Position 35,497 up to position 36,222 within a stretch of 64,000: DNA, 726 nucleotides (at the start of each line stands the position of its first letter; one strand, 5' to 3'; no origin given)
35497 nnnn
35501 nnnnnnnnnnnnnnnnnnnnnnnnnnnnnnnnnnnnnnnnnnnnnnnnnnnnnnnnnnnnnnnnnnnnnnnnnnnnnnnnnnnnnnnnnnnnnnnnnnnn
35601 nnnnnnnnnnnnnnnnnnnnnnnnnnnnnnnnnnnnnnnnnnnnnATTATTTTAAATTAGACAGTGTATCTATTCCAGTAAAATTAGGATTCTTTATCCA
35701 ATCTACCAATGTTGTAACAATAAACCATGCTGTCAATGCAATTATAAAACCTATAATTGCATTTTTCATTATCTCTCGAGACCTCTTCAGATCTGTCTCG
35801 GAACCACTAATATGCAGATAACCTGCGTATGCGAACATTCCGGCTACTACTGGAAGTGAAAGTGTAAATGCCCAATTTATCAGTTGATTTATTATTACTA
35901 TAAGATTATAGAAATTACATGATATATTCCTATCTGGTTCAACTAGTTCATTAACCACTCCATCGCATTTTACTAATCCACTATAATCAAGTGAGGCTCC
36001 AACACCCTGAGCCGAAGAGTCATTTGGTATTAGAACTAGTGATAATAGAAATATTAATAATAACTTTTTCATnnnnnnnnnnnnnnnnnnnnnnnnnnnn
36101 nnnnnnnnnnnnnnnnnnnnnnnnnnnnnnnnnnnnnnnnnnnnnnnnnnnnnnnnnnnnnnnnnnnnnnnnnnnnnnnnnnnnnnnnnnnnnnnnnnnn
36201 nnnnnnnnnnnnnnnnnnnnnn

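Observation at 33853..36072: Tandem array of five paralogous small signal-peptide plus two-TM 'pilin-like' proteins (VirB2/TrbC-like architecture)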

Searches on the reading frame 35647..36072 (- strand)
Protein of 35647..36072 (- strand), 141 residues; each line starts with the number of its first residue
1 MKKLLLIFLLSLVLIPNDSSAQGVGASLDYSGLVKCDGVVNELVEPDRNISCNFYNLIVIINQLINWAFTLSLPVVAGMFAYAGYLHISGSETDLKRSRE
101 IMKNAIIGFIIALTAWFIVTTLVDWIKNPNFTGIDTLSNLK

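Call 3: search_protein_families(library=pfam, proteins=[window:35647-36072:-], max_evalue=1)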
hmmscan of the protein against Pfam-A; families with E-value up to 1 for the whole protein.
window:35647-36072:- (141 aa): 3 families
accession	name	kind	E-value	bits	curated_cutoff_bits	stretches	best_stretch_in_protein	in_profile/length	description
PF18895.5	T4SS_pilin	-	9.9e-11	42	26.6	1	59-122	7-71/71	Type IV secretion system pilin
PF04515.18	Choline_transpo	-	0.03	14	26.9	1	58-127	245-311/326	Plasma-membrane choline transporter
PF23858.1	DUF7220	-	0.17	12.7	28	1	100-125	10-35/70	Family of unknown function (DUF7220)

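Call 10: find_homologous_proteins(query=window:35647-36072:-)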
Query window:35647-36072:- (141 aa): 13 proteins with E <= 0.001 among 93 candidates.
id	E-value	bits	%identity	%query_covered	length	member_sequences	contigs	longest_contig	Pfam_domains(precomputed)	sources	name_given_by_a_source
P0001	7.7e-86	303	100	100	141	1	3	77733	PF18895.6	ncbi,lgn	-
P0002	3.8e-63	229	79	100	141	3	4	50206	PF18895.6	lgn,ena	-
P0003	3.1e-62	226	73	100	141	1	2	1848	PF18895.6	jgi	jgi:hypothetical protein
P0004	1.6e-61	224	75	100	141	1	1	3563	PF18895.6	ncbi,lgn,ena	-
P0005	3.9e-61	223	75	100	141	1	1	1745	PF18895.6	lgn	-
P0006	8.2e-54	199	64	98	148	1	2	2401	PF18895.6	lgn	-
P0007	1.2e-52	195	64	100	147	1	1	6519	PF18895.6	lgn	-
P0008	9.8e-52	192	63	99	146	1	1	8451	PF18895.6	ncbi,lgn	-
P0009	2.1e-51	191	64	98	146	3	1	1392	PF18895.6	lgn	-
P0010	4.9e-45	171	59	96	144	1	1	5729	PF18895.6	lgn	-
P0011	2.1e-36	143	50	99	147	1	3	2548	PF18895.6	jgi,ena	-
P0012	1.9e-32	130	46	96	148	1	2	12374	PF18895.6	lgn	-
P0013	1.4e-30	124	46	95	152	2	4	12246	PF18895.6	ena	-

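Call 11: find_encoding_contigs(protein=P0001, flank=10000, max_places=4)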
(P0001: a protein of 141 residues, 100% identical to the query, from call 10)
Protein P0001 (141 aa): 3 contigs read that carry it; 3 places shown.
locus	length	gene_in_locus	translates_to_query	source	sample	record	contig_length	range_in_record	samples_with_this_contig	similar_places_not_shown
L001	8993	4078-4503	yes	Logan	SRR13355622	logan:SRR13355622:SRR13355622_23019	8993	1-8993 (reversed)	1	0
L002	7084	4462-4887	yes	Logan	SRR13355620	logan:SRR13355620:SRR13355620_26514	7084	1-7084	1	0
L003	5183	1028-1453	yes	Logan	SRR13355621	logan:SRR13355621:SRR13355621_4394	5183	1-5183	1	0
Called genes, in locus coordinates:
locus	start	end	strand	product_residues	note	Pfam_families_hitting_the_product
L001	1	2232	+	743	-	?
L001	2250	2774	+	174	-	PF01209:Ubie_methyltran, PF13847:Methyltransf_31, PF08241:Methyltransf_11, PF08242:Methyltransf_12 (weak), PF13649:Methyltransf_25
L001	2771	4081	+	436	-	PF01547:SBP_bac_1, PF13416:SBP_bac_8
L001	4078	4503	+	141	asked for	PF18895:T4SS_pilin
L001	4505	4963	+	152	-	PF04956:TrbC (faint), PF18895:T4SS_pilin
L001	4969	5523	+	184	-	PF18895:T4SS_pilin (weak)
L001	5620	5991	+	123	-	PF18895:T4SS_pilin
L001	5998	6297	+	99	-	PF18895:T4SS_pilin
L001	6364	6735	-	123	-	-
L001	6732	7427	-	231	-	-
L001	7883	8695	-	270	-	-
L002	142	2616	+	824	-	PF00521:DNA_topoisoIV, PF03989:DNA_gyraseA_C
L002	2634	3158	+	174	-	PF01209:Ubie_methyltran, PF13847:Methyltransf_31, PF08241:Methyltransf_11, PF08242:Methyltransf_12 (weak), PF13649:Methyltransf_25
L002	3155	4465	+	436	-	PF01547:SBP_bac_1, PF13416:SBP_bac_8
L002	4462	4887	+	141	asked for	PF18895:T4SS_pilin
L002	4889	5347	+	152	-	PF04956:TrbC (faint), PF18895:T4SS_pilin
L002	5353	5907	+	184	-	PF18895:T4SS_pilin (weak)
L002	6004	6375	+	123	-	PF18895:T4SS_pilin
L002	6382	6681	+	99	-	PF18895:T4SS_pilin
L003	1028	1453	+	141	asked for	PF18895:T4SS_pilin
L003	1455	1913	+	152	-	PF04956:TrbC (faint), PF18895:T4SS_pilin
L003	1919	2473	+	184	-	PF18895:T4SS_pilin (weak)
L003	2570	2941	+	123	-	PF18895:T4SS_pilin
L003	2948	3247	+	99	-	PF18895:T4SS_pilin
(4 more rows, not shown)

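Call 12: find_encoding_contigs(protein=P0002, flank=10000, max_places=4)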
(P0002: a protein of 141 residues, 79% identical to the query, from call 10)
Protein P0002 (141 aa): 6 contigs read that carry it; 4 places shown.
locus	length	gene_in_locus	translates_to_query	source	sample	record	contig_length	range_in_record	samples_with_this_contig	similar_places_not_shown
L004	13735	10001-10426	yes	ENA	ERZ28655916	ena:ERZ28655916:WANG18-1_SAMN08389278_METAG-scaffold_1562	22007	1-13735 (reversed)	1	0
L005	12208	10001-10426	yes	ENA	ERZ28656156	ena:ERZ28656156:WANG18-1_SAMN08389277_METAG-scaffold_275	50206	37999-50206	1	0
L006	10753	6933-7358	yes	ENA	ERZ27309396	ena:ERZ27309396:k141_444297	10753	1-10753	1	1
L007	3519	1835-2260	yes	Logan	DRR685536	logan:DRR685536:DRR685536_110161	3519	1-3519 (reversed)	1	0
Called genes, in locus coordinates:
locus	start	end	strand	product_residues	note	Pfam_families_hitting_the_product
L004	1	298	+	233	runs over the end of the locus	PF01509:TruB_N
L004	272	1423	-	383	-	PF21543:CvfB_2nd (faint), PF00575:S1 (weak), PF23459:S1_RRP5 (faint), PF21710:Spt6_S1 (faint), PF00575:S1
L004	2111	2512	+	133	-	-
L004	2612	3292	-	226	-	PF13489:Methyltransf_23 (weak), PF13847:Methyltransf_31, PF08241:Methyltransf_11, PF08242:Methyltransf_12, PF13649:Methyltransf_25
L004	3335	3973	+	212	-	PF13483:Lactamase_B_3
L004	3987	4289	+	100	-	-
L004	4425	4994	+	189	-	-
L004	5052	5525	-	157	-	-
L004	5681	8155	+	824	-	PF00521:DNA_topoisoIV, PF03989:DNA_gyraseA_C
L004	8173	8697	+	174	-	PF01135:PCMT (weak), PF01209:Ubie_methyltran, PF05175:MTS (weak), PF13847:Methyltransf_31, PF08241:Methyltransf_11, PF08242:Methyltransf_12 (weak), PF13649:Methyltransf_25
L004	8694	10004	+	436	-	PF13416:SBP_bac_8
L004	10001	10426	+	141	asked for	PF18895:T4SS_pilin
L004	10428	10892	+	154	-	PF18895:T4SS_pilin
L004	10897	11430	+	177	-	PF18895:T4SS_pilin (weak)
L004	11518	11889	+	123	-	PF18895:T4SS_pilin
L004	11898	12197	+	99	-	PF18895:T4SS_pilin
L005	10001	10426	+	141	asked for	PF18895:T4SS_pilin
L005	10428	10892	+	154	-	PF18895:T4SS_pilin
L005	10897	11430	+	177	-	PF18895:T4SS_pilin (weak)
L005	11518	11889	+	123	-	PF18895:T4SS_pilin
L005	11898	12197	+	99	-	PF18895:T4SS_pilin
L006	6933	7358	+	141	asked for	PF18895:T4SS_pilin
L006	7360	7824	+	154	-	PF18895:T4SS_pilin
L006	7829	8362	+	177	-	PF18895:T4SS_pilin (weak)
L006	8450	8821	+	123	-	PF18895:T4SS_pilin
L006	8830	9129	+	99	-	PF18895:T4SS_pilin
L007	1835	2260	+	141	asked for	PF18895:T4SS_pilin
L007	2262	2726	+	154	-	PF18895:T4SS_pilin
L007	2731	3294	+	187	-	PF18895:T4SS_pilin (weak)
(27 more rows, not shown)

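Call 17: find_related_loci(query=P0001, collection=genome_contigs, flank=10000)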
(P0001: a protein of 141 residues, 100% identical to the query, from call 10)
Query P0001 (141 aa) in genome_contigs; peptide patterns used: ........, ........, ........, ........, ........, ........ (x = any residue, [..] = any of these).
599 stretches matched a pattern (row limit reached: there are more); 2 encode a relative of the query (tblastn E <= 1e-3); 2 distinct loci.
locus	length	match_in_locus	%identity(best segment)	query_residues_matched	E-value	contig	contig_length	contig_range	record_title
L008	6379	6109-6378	62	3-91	2e-31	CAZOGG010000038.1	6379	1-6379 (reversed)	MAG TPA_asm: uncultured Candidatus Saccharibacteria bacterium isolate SRP286056_co3_452 genome assembly, contig: NODE_16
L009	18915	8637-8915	28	26-118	1e-6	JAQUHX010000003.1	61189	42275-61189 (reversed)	MAG: Patescibacteria group bacterium isolate STCSWMC_47 NODE_879_length_61189_cov_15.506256_ST_CSWMC, whole genome shotg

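Call 20: find_encoding_contigs(protein=P0012, flank=10000, max_places=3)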
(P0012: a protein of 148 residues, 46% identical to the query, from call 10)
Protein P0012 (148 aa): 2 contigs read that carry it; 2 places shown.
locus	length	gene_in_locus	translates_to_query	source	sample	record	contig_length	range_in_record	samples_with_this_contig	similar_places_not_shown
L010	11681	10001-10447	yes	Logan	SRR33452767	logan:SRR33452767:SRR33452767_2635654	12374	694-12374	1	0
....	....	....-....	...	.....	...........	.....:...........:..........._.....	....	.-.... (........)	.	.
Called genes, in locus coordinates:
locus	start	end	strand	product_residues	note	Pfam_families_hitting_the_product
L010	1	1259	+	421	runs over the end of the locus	-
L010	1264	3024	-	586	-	PF07973:tRNA_SAD, PF00587:tRNA-synt_2b, PF03129:HGTP_anticodon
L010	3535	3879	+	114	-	PF18924:DUF5674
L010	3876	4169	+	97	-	-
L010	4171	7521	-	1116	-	PF02811:PHP, PF07733:DNA_pol3_alpha, PF17657:DNA_pol3_finger, PF14579:HHH_6, PF01336:tRNA_anti-codon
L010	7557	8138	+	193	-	PF01351:RNase_HII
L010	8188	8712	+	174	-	PF01209:Ubie_methyltran, PF01728:FtsJ (weak), PF02475:TRM5-TYW2_MTfase (weak), PF05175:MTS (faint), PF13847:Methyltransf_31, PF08241:Methyltransf_11, PF08242:Methyltransf_12, PF13649:Methyltransf_25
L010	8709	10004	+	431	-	PF01547:SBP_bac_1, PF13416:SBP_bac_8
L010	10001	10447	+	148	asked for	PF18895:T4SS_pilin (weak)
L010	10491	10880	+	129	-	PF18895:T4SS_pilin (weak)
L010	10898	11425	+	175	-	PF18895:T4SS_pilin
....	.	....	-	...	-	?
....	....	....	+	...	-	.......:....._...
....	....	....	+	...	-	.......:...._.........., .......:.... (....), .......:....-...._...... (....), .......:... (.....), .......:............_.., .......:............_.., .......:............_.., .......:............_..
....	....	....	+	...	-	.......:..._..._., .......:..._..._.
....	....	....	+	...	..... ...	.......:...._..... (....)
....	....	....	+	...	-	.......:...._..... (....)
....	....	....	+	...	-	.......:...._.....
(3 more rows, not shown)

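Call 21: find_encoding_contigs(protein=P0013, flank=10000, max_places=3)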
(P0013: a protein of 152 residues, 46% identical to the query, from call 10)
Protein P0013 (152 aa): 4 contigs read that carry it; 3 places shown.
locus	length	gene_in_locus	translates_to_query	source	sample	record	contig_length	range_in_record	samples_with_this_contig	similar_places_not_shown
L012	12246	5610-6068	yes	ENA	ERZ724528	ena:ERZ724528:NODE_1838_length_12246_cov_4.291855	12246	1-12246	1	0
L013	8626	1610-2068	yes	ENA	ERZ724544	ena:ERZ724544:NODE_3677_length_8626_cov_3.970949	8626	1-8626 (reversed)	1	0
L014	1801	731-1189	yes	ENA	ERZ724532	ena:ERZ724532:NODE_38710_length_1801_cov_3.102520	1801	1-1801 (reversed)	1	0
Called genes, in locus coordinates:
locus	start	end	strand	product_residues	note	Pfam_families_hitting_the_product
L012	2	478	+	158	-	?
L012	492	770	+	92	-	-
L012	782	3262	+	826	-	PF00521:DNA_topoisoIV, PF03989:DNA_gyraseA_C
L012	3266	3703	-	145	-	PF18895:T4SS_pilin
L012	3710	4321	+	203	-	PF01209:Ubie_methyltran, PF05175:MTS (weak), PF13847:Methyltransf_31, PF08241:Methyltransf_11, PF13649:Methyltransf_25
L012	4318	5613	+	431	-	PF01547:SBP_bac_1, PF13416:SBP_bac_8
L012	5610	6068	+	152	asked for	PF18895:T4SS_pilin (weak)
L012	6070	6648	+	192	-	PF18895:T4SS_pilin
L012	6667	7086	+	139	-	PF18895:T4SS_pilin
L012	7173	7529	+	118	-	PF18895:T4SS_pilin (weak)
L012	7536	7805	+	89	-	PF18895:T4SS_pilin (weak)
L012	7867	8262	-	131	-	-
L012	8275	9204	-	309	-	-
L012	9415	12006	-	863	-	-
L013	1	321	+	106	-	?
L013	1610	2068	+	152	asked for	PF18895:T4SS_pilin (weak)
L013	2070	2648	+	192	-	PF18895:T4SS_pilin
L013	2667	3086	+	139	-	PF18895:T4SS_pilin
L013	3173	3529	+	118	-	PF18895:T4SS_pilin (weak)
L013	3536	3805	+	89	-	PF18895:T4SS_pilin (weak)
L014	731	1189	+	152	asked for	PF18895:T4SS_pilin (weak)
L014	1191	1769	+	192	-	PF18895:T4SS_pilin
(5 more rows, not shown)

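Call 46: search_protein_families(library=ncbifam, proteins=[window:35647-36072:-], max_evalue=0.01)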
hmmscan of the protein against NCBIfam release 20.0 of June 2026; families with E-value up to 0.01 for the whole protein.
window:35647-36072:- (141 aa): 2 families
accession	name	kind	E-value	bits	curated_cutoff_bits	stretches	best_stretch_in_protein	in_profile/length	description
NF001389.0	PRK00281.1-2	equivalog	0.00093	18.6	262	1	66-132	186-247/272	undecaprenyl-diphosphate phosphatase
NF045849.1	ICE_MMCAP2_0565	equivalog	0.0054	16.4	40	1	56-121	8-75/80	Mbov_0395 family pilin-like conjugal transfer protein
